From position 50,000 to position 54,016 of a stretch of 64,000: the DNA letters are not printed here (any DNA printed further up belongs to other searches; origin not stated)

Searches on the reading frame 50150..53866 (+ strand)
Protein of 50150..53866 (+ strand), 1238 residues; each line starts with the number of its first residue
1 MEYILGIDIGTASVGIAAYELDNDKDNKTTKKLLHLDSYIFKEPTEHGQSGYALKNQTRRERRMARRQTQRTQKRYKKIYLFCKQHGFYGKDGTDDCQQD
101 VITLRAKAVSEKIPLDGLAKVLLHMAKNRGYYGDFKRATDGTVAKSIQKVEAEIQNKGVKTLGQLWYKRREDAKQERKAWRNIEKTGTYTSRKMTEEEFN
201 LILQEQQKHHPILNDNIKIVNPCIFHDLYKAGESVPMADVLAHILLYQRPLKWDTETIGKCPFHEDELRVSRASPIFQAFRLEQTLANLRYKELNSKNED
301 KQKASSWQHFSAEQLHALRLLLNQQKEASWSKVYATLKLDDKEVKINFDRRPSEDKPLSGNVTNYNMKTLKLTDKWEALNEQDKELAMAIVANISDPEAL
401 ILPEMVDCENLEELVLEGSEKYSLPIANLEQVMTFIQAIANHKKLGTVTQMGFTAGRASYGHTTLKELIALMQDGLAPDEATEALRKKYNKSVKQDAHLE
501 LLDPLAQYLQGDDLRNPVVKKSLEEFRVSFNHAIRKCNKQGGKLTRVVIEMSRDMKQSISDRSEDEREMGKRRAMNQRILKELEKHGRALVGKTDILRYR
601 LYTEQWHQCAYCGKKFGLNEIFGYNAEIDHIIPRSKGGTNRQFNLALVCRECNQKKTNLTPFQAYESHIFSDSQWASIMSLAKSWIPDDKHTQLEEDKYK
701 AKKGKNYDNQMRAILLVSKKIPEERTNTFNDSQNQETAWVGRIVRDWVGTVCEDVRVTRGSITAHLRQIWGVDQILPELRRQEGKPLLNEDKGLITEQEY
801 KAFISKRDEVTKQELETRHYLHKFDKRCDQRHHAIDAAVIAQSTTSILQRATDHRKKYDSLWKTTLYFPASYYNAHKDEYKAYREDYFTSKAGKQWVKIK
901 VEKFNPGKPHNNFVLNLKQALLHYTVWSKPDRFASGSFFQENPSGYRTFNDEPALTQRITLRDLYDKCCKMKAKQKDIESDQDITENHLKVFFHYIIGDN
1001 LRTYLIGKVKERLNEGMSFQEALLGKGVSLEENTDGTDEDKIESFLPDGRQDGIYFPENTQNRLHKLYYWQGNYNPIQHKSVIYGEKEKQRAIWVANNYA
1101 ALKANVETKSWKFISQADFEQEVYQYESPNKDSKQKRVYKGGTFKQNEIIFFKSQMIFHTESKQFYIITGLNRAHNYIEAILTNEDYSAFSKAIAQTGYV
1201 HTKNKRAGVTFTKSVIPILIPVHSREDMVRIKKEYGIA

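Call 4: search_protein_families(library=pfam, proteins=[window:50150-53866:+], max_evalue=0.01)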
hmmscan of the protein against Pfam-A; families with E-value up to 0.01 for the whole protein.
window:50150-53866:+ (1238 aa): 5 families
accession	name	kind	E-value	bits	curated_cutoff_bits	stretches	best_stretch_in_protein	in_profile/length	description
PF18541.7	RuvC_III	-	9.2e-18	65.3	26.2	1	728-900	5-169/179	RuvC endonuclease subdomain 3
PF18470.6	Cas9_a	-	2.2e-15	57.4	26.9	1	255-474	4-197/221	Cas9 alpha-helical lobe domain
PF01844.29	HNH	-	1.3e-14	54.5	21.4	1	609-658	1-46/47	HNH endonuclease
PF13395.12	HNH_4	-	1.5e-13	50.9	22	1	609-662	1-54/54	HNH endonuclease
PF14279.12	HNH_5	-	9.4e-12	45.1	27.5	1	609-658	1-45/56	HNH endonuclease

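Call 5: search_protein_families(library=ncbifam, proteins=[window:50150-53866:+], max_evalue=0.01)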
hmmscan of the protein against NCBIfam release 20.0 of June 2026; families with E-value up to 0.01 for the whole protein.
window:50150-53866:+ (1238 aa): 4 families
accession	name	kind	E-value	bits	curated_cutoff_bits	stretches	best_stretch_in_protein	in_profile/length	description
TIGR01865.2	cas_Csn1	equivalog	4.7e-110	369.5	100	1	3-1169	1-1017/1070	type II CRISPR RNA-guided endonuclease Cas9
NF049971.1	CRISPR_Cas9d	exception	5.4e-34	118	375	1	4-857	2-736/986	type II CRISPR RNA-guided endonuclease Cas9d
NF040563.1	guided_IscB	equivalog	3.6e-12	46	175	1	597-660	183-239/314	RNA-guided endonuclease IscB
NF041761.1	PtuB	equivalog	0.0037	17.1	150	1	592-656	31-94/218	retron Ec78 anti-phage system effector HNH endonuclease PtuB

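Call 12: find_homologous_proteins(query=window:50150-53866:+, max_evalue=1e-20)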
Query window:50150-53866:+ (1238 aa): 60 proteins with E <= 1e-20 among 8000 candidates.
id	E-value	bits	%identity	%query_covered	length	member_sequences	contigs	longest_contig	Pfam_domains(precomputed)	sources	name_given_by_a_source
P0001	0.0e+0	2852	100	100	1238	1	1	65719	PF13395.13,PF01844.30,PF18470.7,PF14279.13,PF18541.8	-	-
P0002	2.6e-114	401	30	84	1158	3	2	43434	PF13395.13,PF01844.30,PF18470.7,PF14279.13,PF18541.8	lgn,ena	-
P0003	9.1e-110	386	30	83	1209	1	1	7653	PF13395.13,PF18470.7,PF18541.8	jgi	jgi:CRISPR-associated endonuclease Csn1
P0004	3.4e-107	378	28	100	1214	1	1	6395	PF13395.13,PF01844.30,PF18470.7,PF14279.13,PF18541.8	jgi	jgi:CRISPR-associated endonuclease Csn1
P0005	3.5e-107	378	28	94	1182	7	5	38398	PF13395.13,PF18470.7,PF18541.8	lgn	-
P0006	3.7e-107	378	29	84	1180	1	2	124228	PF13395.13,PF18470.7,PF18541.8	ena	-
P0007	1.2e-103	366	28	95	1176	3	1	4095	PF13395.13,PF18470.7,PF18541.8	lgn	-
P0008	1.3e-103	366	29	94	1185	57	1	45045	PF13395.13,PF18470.7,PF18541.8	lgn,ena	-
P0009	1.3e-103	366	29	83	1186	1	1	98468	PF13395.13,PF18470.7,PF18541.8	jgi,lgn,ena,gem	-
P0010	1.5e-103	366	27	100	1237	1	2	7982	PF13395.13,PF18470.7,PF18541.8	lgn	-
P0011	5.2e-103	364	28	94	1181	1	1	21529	PF13395.13,PF18470.7,PF18541.8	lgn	-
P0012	7.4e-103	363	28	86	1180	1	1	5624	PF13395.13,PF18470.7,PF18541.8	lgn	-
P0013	1.0e-102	363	28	94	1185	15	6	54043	PF13395.13,PF18470.7,PF18541.8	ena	-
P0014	1.1e-102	363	29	84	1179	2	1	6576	PF13395.13,PF18470.7,PF18541.8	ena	-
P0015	1.2e-102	363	27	100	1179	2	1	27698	PF13395.13,PF18470.7,PF18541.8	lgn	-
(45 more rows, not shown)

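Call 20: find_encoding_contigs(protein=P0001, flank=10000, max_places=5)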
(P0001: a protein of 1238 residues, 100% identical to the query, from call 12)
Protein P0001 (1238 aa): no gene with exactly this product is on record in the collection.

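Call 21: find_encoding_contigs(protein=P0002, flank=10000, max_places=3)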
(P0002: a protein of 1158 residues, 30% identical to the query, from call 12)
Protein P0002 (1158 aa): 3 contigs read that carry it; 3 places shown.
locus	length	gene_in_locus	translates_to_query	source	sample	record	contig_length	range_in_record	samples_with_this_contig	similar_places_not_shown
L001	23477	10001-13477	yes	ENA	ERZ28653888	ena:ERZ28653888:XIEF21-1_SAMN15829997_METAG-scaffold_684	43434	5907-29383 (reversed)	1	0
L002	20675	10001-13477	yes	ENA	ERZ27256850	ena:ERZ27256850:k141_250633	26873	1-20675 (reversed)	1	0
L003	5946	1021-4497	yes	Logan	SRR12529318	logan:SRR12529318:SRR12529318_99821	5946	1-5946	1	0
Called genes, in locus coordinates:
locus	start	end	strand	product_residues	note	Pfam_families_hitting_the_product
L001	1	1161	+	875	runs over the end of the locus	PF07693:KAP_NTPase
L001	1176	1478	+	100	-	-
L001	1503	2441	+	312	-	PF08279:HTH_11, PF13280:WYL, PF25583:WCX (weak)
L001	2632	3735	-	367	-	PF14279:HNH_5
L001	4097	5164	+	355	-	PF07751:Abi_2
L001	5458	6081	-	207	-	-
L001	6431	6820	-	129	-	-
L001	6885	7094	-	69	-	PF07022:Phage_CI_repr (weak), PF12728:HTH_17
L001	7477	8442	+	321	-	PF00365:PFK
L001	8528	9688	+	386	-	PF00579:tRNA-synt_1b, PF22421:SYY_C-terminal (weak), PF01479:S4 (weak)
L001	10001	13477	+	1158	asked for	PF18470:Cas9_a, PF01844:HNH, PF13395:HNH_4, PF14279:HNH_5 (weak), PF18541:RuvC_III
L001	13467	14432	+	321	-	PF01867:Cas_Cas1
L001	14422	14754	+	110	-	PF20803:PaaX_M (weak), PF09827:CRISPR_Cas2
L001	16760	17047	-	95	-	-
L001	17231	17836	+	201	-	PF13036:LpoB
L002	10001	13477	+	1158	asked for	PF18470:Cas9_a, PF01844:HNH, PF13395:HNH_4, PF14279:HNH_5 (weak), PF18541:RuvC_III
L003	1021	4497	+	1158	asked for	PF18470:Cas9_a, PF01844:HNH, PF13395:HNH_4, PF14279:HNH_5 (weak), PF18541:RuvC_III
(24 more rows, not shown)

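Call 22: find_encoding_contigs(protein=P0006, flank=10000, max_places=3)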
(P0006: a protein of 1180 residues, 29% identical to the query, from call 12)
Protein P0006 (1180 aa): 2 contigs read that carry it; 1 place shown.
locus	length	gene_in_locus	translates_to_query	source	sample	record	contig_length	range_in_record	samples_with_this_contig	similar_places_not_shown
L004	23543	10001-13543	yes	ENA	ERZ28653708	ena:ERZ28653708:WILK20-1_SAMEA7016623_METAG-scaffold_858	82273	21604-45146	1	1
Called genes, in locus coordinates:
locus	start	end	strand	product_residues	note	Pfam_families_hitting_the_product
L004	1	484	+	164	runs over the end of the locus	PF04461:YajQ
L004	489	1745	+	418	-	PF00515:TPR_1 (faint), PF07719:TPR_2 (faint), PF13176:TPR_7 (faint), PF13181:TPR_8 (faint), PF13428:TPR_14 (faint), PF13432:TPR_16 (weak), PF13424:TPR_12 (weak), PF13174:TPR_6 (weak), +3 more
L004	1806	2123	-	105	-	-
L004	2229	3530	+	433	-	PF02646:RmuC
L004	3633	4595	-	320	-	-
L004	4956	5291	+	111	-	PF11969:DcpS_C, PF01230:HIT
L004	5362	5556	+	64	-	PF01165:Ribosomal_S21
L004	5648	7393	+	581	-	PF01807:Zn_ribbon_DnaG, PF08275:DNAG_N, PF01751:Toprim, PF13155:Toprim_2, PF13662:Toprim_4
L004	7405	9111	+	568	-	PF03979:Sigma70_r1_1, PF00140:Sigma70_r1_2, PF04542:Sigma70_r2, PF04539:Sigma70_r3, PF04545:Sigma70_r4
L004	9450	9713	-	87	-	-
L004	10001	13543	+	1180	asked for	PF18470:Cas9_a, PF13395:HNH_4, PF18541:RuvC_III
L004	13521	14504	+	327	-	PF01867:Cas_Cas1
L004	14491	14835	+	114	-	PF20803:PaaX_M, PF09827:CRISPR_Cas2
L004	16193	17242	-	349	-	PF02661:Fic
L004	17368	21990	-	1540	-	PF00270:DEAD, PF04851:ResIII, PF27116:YjiV_N, PF00271:Helicase_C, PF09369:MZB (weak)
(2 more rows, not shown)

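Call 30: find_related_loci(query=A2, collection=genome_contigs, flank=6000)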
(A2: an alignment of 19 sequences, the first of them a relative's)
Query A2 (1238 aa) in genome_contigs; peptide patterns used: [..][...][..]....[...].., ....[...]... (x = any residue, [..] = any of these).
184 stretches matched a pattern; 44 encode a relative of the query (tblastn E <= 1e-3); 38 distinct loci.
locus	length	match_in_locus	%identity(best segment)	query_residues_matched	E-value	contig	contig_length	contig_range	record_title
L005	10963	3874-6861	30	1-1036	1e-134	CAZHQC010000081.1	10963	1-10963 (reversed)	MAG TPA_asm: uncultured Elusimicrobiaceae bacterium isolate binchicken_co49_18 genome assembly, contig: NODE_2257_length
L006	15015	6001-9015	30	1-1036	1e-129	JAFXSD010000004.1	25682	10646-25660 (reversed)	MAG: Elusimicrobia bacterium isolate RGIG6696 Sheep_Rumen-2__c416, whole genome shotgun sequence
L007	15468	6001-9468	27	1-1236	7e-115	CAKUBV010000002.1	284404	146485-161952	MAG: uncultured Elusimicrobiales bacterium isolate REFINED_METABAT215_TOP10_CONTIGS_1500_ASSEMBLY_K77_MERGED__Hadza_MoBi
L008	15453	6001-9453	27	3-1185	1e-111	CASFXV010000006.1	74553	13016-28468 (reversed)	uncultured bacterium isolate B32_L2_393393_idba_bin.39 genome assembly, contig: B32_L2_393393_idba_bin.39.fa_scaffold_32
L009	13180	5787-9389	27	3-1238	2e-109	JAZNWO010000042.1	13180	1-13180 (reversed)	MAG: Candidatus Avelusimicrobium sp. isolate T1900044783_TS20190249.MAGScoT_cleanbin_000013 SGB_2586_k141_673109, whole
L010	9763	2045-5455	27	6-1185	1e-108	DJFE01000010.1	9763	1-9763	MAG TPA_asm: Elusimicrobia bacterium UBA5880 UBA5880_contig_6994, whole genome shotgun sequence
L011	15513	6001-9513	27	3-1234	4e-108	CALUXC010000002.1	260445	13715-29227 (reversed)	MAG: uncultured Elusimicrobiales bacterium isolate BRZ_CI__bin122 genome assembly, contig: BRZ_CI__NODE_20_length_260445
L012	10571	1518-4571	30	3-1036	4e-108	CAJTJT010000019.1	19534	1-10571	MAG TPA_asm: uncultured Elusimicrobiales bacterium isolate MGBC103454 genome assembly, contig: MGBC103454.19, whole geno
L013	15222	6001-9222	28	2-1170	2e-107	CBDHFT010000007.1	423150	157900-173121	MAG: Alphaproteobacteria bacterium isolate 80a07e34-7aa6-4b43-93f2-10e3ce3875ad genome assembly, contig: contig_7, whole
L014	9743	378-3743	28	3-1168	7e-108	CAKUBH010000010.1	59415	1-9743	MAG: uncultured Elusimicrobiales bacterium isolate REFINED_METABAT215_TOP10_CONTIGS_1500_ASSEMBLY_K77_MERGED__Hadza_MoBi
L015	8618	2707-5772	28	3-1036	5e-107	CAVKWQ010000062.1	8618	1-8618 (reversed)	Muribaculaceae bacterium isolate H07688-L1_cleanbin_000007 genome assembly, contig: Spades_H07688-L1_contig_1402, whole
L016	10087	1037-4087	29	3-1026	1e-106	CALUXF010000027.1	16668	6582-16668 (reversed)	MAG: uncultured Elusimicrobiales bacterium isolate BRZ_RC__bin78 genome assembly, contig: BRZ_RC__NODE_2978_length_16668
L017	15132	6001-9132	29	3-1068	2e-111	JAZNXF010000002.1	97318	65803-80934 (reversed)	MAG: Elusimicrobiaceae bacterium isolate T1900044780_TS20190246.MAGScoT_cleanbin_000020 SGB_2549_k141_2688051, whole gen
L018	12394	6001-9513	27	3-1234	5e-106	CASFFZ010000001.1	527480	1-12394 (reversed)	uncultured bacterium isolate SI.O27.metabat-bins.19 genome assembly, contig: SI.O27.metabat-bins.19.fa_k141_39440, whole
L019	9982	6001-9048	29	3-1025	1e-105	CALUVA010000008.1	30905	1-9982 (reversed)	MAG: uncultured Elusimicrobiales bacterium isolate BRZ_IP__bin3 genome assembly, contig: BRZ_IP__NODE_1638_length_30905_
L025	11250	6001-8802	29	1-941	3e-102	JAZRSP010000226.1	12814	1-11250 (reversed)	MAG: Victivallaceae bacterium isolate T1900045346_YK20190036.MAGScoT_cleanbin_000026 SGB_6714_k141_1605411, whole genome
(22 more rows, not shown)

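Call 66: find_homologous_proteins(query=L025:6001-9477:+, max_evalue=1e-100)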
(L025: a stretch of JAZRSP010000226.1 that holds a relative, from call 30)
Query L025:6001-9477:+ (1159 aa): 34 proteins with E <= 1e-100 among 8000 candidates.
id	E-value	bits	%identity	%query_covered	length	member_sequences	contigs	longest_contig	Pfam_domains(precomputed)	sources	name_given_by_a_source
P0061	0.0e+0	2605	100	100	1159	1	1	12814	PF13395.13,PF01844.30,PF18470.7,PF14279.13,PF18541.8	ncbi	-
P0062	0.0e+0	1047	45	100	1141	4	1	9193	PF13395.13,PF01844.30,PF18470.7,PF14279.13,PF18541.8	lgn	-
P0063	0.0e+0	1045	45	100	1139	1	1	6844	PF13395.13,PF01844.30,PF18470.7,PF14279.13,PF18541.8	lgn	-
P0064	8.5e-275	933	45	94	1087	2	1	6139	PF13395.13,PF01844.30,PF18470.7,PF14279.13,PF18541.8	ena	-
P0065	3.4e-229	782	38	100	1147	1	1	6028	PF13395.13,PF01844.30,PF18470.7,PF18541.8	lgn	-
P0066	5.9e-225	768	39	100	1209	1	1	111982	PF13395.13,PF18470.7,PF18541.8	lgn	-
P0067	1.9e-222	759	37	100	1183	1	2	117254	PF13395.13,PF01844.30,PF18470.7,PF14279.13,PF18541.8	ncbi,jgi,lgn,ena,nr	ncbi:MAG: type II CRISPR RNA-guided endonuclease Cas9 [Endomicrobia bacterium]|nr:type II CRISPR RNA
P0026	2.8e-215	736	37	100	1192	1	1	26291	PF13395.13,PF18470.7,PF18541.8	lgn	-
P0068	1.1e-211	724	37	99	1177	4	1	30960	PF13395.13,PF18470.7,PF18541.8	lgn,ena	-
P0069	2.0e-210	720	37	100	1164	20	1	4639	PF13395.13,PF18470.7,PF18541.8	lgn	-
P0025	4.8e-210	718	37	100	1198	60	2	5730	PF13395.13,PF18470.7,PF18541.8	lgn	-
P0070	1.7e-209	717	36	100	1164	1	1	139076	PF13395.13,PF18470.7,PF18541.8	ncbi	-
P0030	4.7e-208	712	37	99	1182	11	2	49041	PF13395.13,PF18470.7,PF18541.8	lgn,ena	-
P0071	6.7e-207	708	36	99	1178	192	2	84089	PF13395.13,PF18470.7,PF18541.8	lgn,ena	-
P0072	1.1e-206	707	36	100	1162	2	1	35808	PF13395.13,PF18470.7,PF18541.8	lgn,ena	-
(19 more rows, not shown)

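Call 67: find_encoding_contigs(protein=P0062, flank=6000, max_places=2)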
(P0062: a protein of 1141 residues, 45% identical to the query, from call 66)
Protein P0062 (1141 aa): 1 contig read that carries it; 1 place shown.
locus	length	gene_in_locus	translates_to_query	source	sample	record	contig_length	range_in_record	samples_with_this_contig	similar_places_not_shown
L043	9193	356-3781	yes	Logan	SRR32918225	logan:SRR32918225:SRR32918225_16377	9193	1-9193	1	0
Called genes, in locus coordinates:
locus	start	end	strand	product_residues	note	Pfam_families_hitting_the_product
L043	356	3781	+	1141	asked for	PF18470:Cas9_a, PF01844:HNH, PF13395:HNH_4, PF14279:HNH_5, PF18541:RuvC_III (weak)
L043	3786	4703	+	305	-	PF01867:Cas_Cas1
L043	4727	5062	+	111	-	PF20803:PaaX_M, PF09827:CRISPR_Cas2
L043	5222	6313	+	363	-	PF01476:LysM, PF23446:LysM1_NFP_LYK (faint), PF23473:LysM3_LYK4_5 (weak), PF01476:LysM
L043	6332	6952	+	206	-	PF14559:TPR_19 (faint)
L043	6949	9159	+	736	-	PF00437:T2SSE, PF01580:FtsK_SpoIIIE (faint), PF04851:ResIII (faint), PF12775:AAA_7 (faint), PF13476:AAA_23 (faint), PF25199:nSTAND_NTPase5 (faint), PF00004:AAA (faint), PF00437:T2SSE, +19 more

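Call 68: find_encoding_contigs(protein=P0063, flank=6000, max_places=2)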
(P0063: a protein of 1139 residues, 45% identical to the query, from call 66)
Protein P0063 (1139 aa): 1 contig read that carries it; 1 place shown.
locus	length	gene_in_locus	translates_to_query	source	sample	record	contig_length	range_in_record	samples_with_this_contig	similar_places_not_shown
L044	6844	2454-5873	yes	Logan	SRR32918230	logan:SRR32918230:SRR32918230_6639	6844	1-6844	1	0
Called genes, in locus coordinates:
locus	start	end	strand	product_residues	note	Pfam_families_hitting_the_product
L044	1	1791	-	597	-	?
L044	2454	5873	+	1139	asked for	PF18470:Cas9_a, PF01844:HNH, PF13395:HNH_4, PF14279:HNH_5 (weak), PF18541:RuvC_III (weak)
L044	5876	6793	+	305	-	PF01867:Cas_Cas1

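Call 69: find_encoding_contigs(protein=P0064, flank=6000, max_places=2)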
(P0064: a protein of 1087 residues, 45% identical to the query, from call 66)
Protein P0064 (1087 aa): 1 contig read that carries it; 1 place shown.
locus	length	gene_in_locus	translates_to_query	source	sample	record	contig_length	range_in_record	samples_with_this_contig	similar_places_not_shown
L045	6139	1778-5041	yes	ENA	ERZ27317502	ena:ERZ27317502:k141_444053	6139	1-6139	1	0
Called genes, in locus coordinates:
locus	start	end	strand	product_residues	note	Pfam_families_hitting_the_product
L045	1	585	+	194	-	?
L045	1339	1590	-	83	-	-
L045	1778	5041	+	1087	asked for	PF18470:Cas9_a, PF01844:HNH, PF13395:HNH_4, PF14279:HNH_5, PF18541:RuvC_III (weak)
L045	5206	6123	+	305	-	PF01867:Cas_Cas1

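Call 72: find_encoding_contigs(protein=P0010, flank=6000, max_places=2)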
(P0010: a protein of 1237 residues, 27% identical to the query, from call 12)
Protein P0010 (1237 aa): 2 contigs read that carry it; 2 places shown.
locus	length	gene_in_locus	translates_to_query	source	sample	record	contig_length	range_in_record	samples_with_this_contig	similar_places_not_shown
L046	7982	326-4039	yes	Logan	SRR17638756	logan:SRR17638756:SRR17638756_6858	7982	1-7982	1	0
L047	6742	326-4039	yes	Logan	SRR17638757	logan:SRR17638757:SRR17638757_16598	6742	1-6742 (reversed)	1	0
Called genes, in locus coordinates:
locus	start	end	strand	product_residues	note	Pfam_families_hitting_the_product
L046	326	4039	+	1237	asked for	PF18470:Cas9_a, PF13395:HNH_4, PF18541:RuvC_III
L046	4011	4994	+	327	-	PF01867:Cas_Cas1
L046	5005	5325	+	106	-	PF09827:CRISPR_Cas2, PF20803:PaaX_M (weak)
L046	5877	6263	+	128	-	PF11149:DUF2924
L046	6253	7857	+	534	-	PF00239:Resolvase, PF07508:Recombinase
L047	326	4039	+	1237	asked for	PF18470:Cas9_a, PF13395:HNH_4, PF18541:RuvC_III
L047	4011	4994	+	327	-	PF01867:Cas_Cas1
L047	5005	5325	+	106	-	PF09827:CRISPR_Cas2, PF20803:PaaX_M (weak)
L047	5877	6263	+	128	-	PF11149:DUF2924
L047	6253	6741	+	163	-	?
